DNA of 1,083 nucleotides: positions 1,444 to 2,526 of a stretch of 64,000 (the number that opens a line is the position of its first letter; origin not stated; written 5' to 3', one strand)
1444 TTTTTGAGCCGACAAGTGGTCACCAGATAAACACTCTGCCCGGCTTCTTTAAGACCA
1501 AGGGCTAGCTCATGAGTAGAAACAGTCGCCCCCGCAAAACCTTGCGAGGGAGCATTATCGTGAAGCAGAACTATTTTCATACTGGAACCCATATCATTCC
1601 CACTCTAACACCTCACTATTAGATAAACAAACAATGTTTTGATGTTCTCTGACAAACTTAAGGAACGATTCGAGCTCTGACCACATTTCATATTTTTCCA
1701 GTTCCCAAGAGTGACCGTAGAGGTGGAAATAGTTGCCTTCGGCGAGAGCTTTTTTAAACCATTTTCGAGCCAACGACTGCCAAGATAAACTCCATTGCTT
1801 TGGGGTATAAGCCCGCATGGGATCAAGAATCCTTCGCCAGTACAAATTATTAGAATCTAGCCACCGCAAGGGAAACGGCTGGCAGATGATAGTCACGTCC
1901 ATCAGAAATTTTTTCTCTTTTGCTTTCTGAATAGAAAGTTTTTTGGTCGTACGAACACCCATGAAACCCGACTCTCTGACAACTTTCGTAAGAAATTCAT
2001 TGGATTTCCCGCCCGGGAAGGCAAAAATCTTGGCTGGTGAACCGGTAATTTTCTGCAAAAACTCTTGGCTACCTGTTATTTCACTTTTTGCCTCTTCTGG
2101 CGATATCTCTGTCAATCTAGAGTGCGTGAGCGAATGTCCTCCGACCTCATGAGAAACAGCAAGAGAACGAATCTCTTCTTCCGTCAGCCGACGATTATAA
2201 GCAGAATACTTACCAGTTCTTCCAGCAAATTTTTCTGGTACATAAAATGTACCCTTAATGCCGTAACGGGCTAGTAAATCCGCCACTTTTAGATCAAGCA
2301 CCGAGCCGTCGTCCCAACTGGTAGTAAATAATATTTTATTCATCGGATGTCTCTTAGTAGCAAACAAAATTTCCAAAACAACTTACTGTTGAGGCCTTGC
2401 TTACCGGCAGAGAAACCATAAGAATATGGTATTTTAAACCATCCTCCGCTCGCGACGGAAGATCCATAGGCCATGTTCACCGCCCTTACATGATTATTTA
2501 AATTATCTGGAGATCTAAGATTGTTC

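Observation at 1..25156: About 25 kb single-strand, translationally coupled glycan-assembly super-operon with no recognisable Wzx/Wzy/ABC export component, headed by a surface protein and a HerA/VirD4-like ATPase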

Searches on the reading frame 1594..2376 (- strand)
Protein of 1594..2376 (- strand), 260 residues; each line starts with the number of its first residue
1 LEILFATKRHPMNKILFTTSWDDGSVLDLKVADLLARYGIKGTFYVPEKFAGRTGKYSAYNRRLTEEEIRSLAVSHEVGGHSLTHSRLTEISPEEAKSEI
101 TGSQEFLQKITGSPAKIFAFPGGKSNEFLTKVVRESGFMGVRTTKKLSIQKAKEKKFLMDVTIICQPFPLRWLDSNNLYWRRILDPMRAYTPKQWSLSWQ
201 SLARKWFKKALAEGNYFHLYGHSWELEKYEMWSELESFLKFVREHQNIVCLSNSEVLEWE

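Call 6: search_protein_families(library=pfam, proteins=[window:1594-2376:-], max_evalue=0.01)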
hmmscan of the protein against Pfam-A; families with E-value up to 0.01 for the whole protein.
window:1594-2376:- (260 aa): 1 family
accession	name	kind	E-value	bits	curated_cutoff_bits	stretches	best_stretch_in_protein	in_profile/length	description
PF01522.26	Polysacc_deac_1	-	6.1e-20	71.9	23.1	1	18-139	10-122/124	Polysaccharide deacetylase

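Call 15: find_encoding_contigs(protein=window:1594-2343:-, flank=10000, max_places=10)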
Protein window:1594-2343:- (249 aa): 6 contigs read that carry it; 2 places shown.
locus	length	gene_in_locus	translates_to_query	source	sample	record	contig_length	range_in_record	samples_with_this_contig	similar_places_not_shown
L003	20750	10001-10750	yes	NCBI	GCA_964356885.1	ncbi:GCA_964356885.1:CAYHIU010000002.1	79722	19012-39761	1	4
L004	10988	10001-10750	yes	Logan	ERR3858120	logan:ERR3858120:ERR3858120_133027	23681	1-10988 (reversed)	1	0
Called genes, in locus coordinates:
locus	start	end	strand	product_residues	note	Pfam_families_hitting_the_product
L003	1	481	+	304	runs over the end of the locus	-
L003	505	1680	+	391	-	PF00534:Glycos_transf_1, PF13692:Glyco_trans_1_4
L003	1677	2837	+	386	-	PF01075:Glyco_transf_9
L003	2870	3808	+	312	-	PF00535:Glycos_transf_2, PF10111:Glyco_tranf_2_2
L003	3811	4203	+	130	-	PF04138:GtrA_DPMS_TM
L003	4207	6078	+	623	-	PF12481:DUF3700 (weak), PF13522:GATase_6, PF13537:GATase_7, PF00733:Asn_synthase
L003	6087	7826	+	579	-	-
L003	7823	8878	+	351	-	-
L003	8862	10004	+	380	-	-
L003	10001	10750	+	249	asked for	PF01522:Polysacc_deac_1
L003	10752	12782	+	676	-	PF13439:Glyco_transf_4, PF13579:Glyco_trans_4_4, PF00534:Glycos_transf_1, PF13692:Glyco_trans_1_4, PF13489:Methyltransf_23, PF01209:Ubie_methyltran, PF08241:Methyltransf_11, PF08242:Methyltransf_12, +4 more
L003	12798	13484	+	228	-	PF02348:CTP_transf_3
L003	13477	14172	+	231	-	PF00459:Inositol_P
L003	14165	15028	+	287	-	PF03102:NeuB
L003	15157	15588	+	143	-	-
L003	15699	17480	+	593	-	-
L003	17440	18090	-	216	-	PF13489:Methyltransf_23 (weak), PF13649:Methyltransf_25 (weak), PF08241:Methyltransf_11, PF01209:Ubie_methyltran (weak), PF13847:Methyltransf_31 (weak)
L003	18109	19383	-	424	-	PF01943:Polysacc_synt, PF13440:Polysacc_synt_3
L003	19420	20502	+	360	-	-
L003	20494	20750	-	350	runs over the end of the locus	PF00534:Glycos_transf_1, PF13692:Glyco_trans_1_4, PF13524:Glyco_trans_1_2 (weak)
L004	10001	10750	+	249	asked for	PF01522:Polysacc_deac_1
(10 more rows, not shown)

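Call 16: search_protein_families(library=ncbifam, proteins=[L003:15699-17480:+, L003:19420-20502:+, L003:15157-15588:+], max_evalue=0.01)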
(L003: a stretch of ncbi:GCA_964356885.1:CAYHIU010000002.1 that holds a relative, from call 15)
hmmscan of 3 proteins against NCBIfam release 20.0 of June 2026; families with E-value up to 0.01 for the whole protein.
L003:15699-17480:+ (593 aa): 2 families
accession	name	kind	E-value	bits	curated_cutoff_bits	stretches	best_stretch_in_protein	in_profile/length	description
NF046086.1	BFO_1060_trans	domain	5.6e-05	22.4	200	0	472-554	245-329/365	BFO_1060 family glycosyltransferase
TIGR04396.2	surf_polysacc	subfamily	0.00071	18.8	125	1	468-549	246-321/427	surface carbohydrate biosynthesis protein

L003:19420-20502:+ (360 aa): 0 families

L003:15157-15588:+ (143 aa): 0 families

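Call 46: find_homologous_proteins(query=L003:18109-19383:-, max_evalue=0.00001)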
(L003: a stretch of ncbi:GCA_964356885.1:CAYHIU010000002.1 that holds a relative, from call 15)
Query L003:18109-19383:- (424 aa): 296 proteins with E <= 0.00001 among 8000 candidates; the best 120 are listed.
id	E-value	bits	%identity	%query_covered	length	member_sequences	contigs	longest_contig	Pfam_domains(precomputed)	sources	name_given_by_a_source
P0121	2.5e-269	911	100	100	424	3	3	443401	PF01943.23,PF13440.12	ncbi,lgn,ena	-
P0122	1.1e-224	764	82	98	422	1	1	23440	PF01943.23,PF13440.12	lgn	-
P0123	1.2e-198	679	74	99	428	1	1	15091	PF01943.23,PF13440.12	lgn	-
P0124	2.7e-190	651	69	99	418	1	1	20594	PF01943.23,PF13440.12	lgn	-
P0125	2.5e-188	645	70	98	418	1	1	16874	PF01943.23,PF13440.12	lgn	-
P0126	2.0e-187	642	69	97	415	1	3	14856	PF01943.23,PF13440.12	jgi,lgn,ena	-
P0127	2.5e-181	622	66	98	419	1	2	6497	PF01943.23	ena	-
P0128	1.3e-179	616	68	97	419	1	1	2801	PF01943.23,PF13440.12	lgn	-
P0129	1.2e-177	609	66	99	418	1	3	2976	PF01943.23,PF13440.12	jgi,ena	-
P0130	4.4e-177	608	67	98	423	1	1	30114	PF01943.23,PF13440.12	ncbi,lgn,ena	-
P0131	1.4e-176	606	65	98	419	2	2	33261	PF01943.23,PF13440.12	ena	-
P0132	5.2e-171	588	64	98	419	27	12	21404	PF01943.23,PF13440.12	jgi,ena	-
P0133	3.2e-169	582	69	92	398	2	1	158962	PF01943.23,PF13440.12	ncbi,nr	ncbi:MAG: oligosaccharide flippase family protein [Candidatus Pacebacteria bacterium]|nr:oligosaccha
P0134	2.3e-168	579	67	90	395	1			PF01943.23,PF13440.12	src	-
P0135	1.0e-166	573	65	95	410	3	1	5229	PF01943.23,PF13440.12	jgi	-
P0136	1.0e-163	564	61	98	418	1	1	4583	PF01943.23,PF13440.12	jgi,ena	-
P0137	2.3e-163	562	61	98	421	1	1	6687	PF01943.23,PF13440.12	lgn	-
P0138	2.3e-163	562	62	98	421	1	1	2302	PF01943.23,PF13440.12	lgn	-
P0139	2.7e-161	556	59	97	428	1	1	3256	PF01943.23,PF13440.12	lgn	-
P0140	3.0e-161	555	61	98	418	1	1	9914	PF01943.23,PF13440.12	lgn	-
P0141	1.1e-160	554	60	98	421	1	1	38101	PF01943.23,PF13440.12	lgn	-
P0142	6.6e-160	551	62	97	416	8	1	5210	PF01943.23,PF13440.12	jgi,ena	-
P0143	1.5e-159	550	60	98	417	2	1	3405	PF01943.23,PF13440.12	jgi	jgi:O-antigen/teichoic acid export membrane protein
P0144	2.3e-159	549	60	98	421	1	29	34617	PF01943.23,PF13440.12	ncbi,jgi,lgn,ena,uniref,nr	ncbi:MAG: hypothetical protein A3G52_02240 [Candidatus Taylorbacteria bacterium RIFCSPLOWO2_12_FULL_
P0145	3.6e-159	549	59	98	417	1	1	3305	PF01943.23,PF13440.12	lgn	-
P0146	6.3e-159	548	61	95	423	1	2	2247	PF01943.23,PF13440.12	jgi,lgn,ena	-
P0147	7.4e-159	548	59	98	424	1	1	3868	PF01943.23,PF13440.12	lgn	-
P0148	2.6e-158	546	61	97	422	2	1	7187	PF01943.23,PF13440.12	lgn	-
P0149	3.1e-158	546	59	98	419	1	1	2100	PF01943.23,PF13440.12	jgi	jgi:O-antigen/teichoic acid export membrane protein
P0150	6.0e-158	545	59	97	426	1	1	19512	PF01943.23,PF13440.12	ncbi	-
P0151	8.0e-158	544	60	98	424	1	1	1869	PF01943.23,PF13440.12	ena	-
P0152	1.1e-157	544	60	97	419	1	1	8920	PF01943.23,PF13440.12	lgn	-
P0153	1.4e-157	543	61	95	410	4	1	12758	PF01943.23,PF13440.12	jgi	-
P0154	1.6e-157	543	60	98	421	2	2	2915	PF01943.23,PF13440.12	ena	-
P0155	4.8e-157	542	60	93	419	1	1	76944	PF01943.23,PF13440.12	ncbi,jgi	ncbi:MAG: oligosaccharide flippase family protein [Candidatus Paceibacterota bacterium]|jgi:O-antige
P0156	3.1e-156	539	59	98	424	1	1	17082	PF01943.23,PF13440.12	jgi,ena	-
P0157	5.8e-156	538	60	97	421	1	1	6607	PF01943.23,PF13440.12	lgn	-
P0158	6.1e-156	538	59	96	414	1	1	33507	PF01943.23,PF13440.12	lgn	-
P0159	6.9e-156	538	57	97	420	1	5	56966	PF01943.23,PF13440.12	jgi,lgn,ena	jgi:O-antigen/teichoic acid export membrane protein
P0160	7.6e-156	538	60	97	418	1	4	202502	PF01943.23,PF13440.12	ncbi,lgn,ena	ncbi:MAG: oligosaccharide flippase family protein [Patescibacteria group bacterium]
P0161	1.3e-155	537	57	98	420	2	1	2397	PF01943.23,PF13440.12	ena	-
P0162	9.1e-155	534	59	98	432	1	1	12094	PF01943.23,PF13440.12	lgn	-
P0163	5.5e-154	532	59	95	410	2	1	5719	PF01943.23,PF13440.12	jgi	-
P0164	8.3e-154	531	59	97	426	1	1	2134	PF01943.23,PF13440.12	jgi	jgi:O-antigen/teichoic acid export membrane protein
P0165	1.4e-153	530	60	99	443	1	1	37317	PF01943.23,PF13440.12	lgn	-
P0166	1.7e-153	530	59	97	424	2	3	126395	PF01943.23,PF13440.12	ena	-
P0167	2.6e-153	529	58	98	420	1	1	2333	PF01943.23,PF13440.12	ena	-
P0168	4.2e-153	529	58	96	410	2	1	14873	PF01943.23,PF13440.12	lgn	-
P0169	4.8e-153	528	59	97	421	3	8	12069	PF01943.23,PF13440.12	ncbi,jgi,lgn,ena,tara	tara:strand:+ start:594 stop:1859 length:1266 start_codon:yes stop_codon:yes gene_type:complete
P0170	8.3e-153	528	56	98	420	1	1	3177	PF01943.23,PF13440.12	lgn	-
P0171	9.8e-153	527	56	99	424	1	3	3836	PF01943.23,PF13440.12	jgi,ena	-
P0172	1.3e-152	527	57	97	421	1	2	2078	PF01943.23,PF13440.12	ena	-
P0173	2.2e-152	526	60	95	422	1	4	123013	PF01943.23,PF13440.12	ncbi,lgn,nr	ncbi:oligosaccharide flippase family protein [Candidatus Kaiserbacteria bacterium]|nr:oligosaccharid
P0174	2.3e-152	526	57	98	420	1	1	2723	PF01943.23,PF13440.12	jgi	-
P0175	6.0e-152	525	58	95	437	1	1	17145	PF01943.23,PF13440.12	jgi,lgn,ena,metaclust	metaclust:\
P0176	7.5e-152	525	59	95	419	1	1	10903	PF01943.23,PF13440.12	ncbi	-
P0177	2.9e-151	523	59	97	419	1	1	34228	PF01943.23,PF13440.12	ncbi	-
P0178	3.3e-151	522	58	97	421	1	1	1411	PF01943.23,PF13440.12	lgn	-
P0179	3.4e-151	522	58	98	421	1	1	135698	PF01943.23,PF13440.12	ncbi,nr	ncbi:MAG: oligosaccharide flippase family protein [Candidatus Pacebacteria bacterium]|nr:oligosaccha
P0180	4.1e-151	522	58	98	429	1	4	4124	PF01943.23,PF13440.12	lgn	-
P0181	8.0e-151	521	58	98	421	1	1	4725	PF01943.23,PF13440.12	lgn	-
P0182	3.4e-150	519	57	97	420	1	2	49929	PF01943.23,PF13440.12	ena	-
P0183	9.2e-150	518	58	98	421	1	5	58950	PF01943.23,PF13440.12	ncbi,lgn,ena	ncbi:MAG: oligosaccharide flippase family protein [Patescibacteria group bacterium]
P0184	1.3e-149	517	58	97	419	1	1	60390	PF01943.23,PF13440.12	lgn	-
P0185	1.6e-149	517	56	99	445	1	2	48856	PF01943.23,PF13440.12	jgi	-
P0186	2.5e-149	516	57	98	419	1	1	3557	PF01943.23,PF13440.12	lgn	-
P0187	3.5e-149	516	57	97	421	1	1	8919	PF01943.23,PF13440.12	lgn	-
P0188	4.2e-149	515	57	97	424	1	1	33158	PF01943.23,PF13440.12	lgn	-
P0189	5.4e-149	515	57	98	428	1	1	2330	PF01943.23,PF13440.12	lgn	-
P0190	8.2e-149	515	57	98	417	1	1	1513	PF01943.23,PF13440.12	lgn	-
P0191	1.7e-148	514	57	98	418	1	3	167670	PF01943.23,PF13440.12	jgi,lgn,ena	jgi:O-antigen/teichoic acid export membrane protein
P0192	1.7e-148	513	57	96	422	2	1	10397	PF01943.23,PF13440.12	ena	-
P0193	1.9e-148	513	57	98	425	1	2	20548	PF01943.23,PF13440.12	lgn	-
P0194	2.0e-148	513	61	93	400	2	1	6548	PF01943.23,PF13440.12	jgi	-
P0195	2.3e-148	513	57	99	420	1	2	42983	PF01943.23,PF13440.12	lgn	-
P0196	4.4e-148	512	56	97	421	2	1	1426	PF01943.23,PF13440.12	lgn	-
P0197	7.4e-148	511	55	97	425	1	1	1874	PF01943.23,PF13440.12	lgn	-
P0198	4.6e-147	509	54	97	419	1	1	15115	PF01943.23,PF13440.12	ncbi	-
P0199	8.0e-147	508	56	98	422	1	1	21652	PF01943.23,PF13440.12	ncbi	-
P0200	1.4e-146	507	57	98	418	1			PF01943.23,PF13440.12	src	-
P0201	2.9e-146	506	56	95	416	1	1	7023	PF01943.23,PF13440.12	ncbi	-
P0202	3.6e-146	506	58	96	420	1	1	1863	PF01943.23,PF13440.12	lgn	-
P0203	4.1e-146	506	57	98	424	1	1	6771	PF01943.23,PF13440.12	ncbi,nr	ncbi:oligosaccharide flippase family protein [Candidatus Parcubacteria bacterium]|nr:oligosaccharide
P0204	4.2e-146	506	57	95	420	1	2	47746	PF01943.23,PF13440.12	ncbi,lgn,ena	ncbi:MAG: oligosaccharide flippase family protein [Patescibacteria group bacterium]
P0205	8.4e-146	505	55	97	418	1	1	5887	PF01943.23,PF13440.12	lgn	-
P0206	1.0e-145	504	54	99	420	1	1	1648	PF01943.23,PF13440.12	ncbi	-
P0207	1.0e-145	504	56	99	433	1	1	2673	PF01943.23,PF13440.12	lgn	-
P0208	1.1e-145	504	56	95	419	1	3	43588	PF01943.23,PF13440.12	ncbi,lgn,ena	ncbi:MAG: oligosaccharide flippase family protein [Patescibacteria group bacterium]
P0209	1.2e-145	504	54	98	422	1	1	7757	PF01943.23,PF13440.12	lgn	-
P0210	1.5e-145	504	54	97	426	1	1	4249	PF01943.23,PF13440.12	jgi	jgi:O-antigen/teichoic acid export membrane protein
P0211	1.6e-145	504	59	95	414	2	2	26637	PF01943.23,PF13440.12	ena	-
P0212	1.1e-144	501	56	98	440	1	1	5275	PF01943.23,PF13440.12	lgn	-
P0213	1.9e-144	500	56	97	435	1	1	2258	PF01943.23,PF13440.12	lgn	-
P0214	4.1e-144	499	57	99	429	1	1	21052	PF01943.23,PF13440.12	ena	-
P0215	6.7e-144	498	56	98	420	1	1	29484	PF01943.23,PF13440.12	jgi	-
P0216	1.1e-143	498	54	97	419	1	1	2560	PF01943.23,PF13440.12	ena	-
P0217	1.1e-143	498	55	98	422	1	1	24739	PF01943.23,PF13440.12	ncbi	-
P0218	1.2e-143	497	54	97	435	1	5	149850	PF01943.23,PF13440.12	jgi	jgi:O-antigen/teichoic acid export membrane protein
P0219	2.6e-143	496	55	98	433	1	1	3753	PF01943.23,PF13440.12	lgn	-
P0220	5.1e-143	495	56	98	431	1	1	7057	PF01943.23,PF13440.12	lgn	-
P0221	9.4e-143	495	55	98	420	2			PF01943.23,PF13440.12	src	-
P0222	1.0e-142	494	55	98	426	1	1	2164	PF01943.23,PF01554.24,PF13440.12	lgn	-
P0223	1.1e-142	494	55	95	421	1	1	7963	PF01943.23,PF13440.12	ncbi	-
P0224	1.2e-142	494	55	98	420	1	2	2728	PF01943.23,PF13440.12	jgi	jgi:O-antigen/teichoic acid export membrane protein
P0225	1.3e-142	494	56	94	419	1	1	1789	PF01943.23,PF13440.12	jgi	jgi:O-antigen/teichoic acid export membrane protein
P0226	1.5e-142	494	56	96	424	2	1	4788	PF01943.23,PF13440.12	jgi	-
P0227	1.5e-142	494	57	97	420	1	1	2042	PF01943.23,PF13440.12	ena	-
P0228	1.8e-142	494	56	97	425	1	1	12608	PF01943.23,PF13440.12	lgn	-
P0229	2.5e-142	493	57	95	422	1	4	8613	PF01943.23,PF13440.12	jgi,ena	-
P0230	3.9e-142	493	60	92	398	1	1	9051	PF01943.23,PF13440.12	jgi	-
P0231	4.5e-142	492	56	97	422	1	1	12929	PF01943.23,PF13440.12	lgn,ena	-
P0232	4.5e-142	492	56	97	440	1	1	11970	PF01943.23,PF13440.12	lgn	-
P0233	4.6e-142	492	55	96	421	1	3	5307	PF01943.23,PF13440.12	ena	-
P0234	4.7e-142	492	53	97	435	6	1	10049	PF01943.23,PF13440.12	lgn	-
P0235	1.0e-141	491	56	97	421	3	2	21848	PF01943.23,PF13440.12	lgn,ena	-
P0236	2.2e-141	490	54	98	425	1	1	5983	PF01943.23,PF13440.12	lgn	-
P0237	2.9e-141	490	55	95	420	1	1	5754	PF01943.23,PF13440.12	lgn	-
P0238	3.5e-141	489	55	97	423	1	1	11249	PF01943.23,PF13440.12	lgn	-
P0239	5.6e-141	489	56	98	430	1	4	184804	PF01943.23,PF13440.12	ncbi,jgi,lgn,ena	-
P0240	5.8e-141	489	54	96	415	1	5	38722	PF01943.23,PF13440.12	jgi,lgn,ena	-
